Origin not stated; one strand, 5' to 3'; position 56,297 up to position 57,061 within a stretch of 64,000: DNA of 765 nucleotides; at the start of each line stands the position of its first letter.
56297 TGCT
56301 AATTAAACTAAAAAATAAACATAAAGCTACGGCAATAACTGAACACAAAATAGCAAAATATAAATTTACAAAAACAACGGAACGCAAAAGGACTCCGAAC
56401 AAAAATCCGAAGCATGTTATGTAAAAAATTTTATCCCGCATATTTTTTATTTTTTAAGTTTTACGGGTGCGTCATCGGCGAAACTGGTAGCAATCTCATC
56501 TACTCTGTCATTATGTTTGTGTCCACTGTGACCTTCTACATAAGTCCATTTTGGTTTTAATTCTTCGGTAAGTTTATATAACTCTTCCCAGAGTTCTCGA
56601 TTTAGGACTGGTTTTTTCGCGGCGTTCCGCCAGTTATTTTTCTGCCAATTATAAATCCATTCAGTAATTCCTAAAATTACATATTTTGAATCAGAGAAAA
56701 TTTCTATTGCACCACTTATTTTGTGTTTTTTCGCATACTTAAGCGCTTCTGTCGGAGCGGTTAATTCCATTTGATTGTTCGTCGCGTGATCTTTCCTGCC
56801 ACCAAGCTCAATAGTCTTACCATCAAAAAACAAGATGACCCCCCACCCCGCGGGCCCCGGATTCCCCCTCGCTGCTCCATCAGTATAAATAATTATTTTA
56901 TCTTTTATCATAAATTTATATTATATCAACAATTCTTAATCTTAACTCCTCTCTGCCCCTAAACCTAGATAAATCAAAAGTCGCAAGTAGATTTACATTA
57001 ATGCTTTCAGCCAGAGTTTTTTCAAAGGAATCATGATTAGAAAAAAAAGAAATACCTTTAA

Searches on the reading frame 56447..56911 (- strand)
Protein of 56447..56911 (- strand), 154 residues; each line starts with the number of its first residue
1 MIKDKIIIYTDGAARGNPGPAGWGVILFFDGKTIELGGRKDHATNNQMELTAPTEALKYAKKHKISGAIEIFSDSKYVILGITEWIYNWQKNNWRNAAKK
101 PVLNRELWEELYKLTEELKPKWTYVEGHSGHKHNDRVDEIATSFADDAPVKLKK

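Call 77: search_protein_families(library=pfam, proteins=[window:56447-56911:-], max_evalue=0.00001)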
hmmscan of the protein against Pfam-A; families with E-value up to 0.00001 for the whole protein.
window:56447-56911:- (154 aa): 1 family
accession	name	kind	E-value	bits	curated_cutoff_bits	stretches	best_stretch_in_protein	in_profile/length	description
PF00075.30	RNase_H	-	1.8e-39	135.6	25.8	1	5-143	3-138/141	RNase H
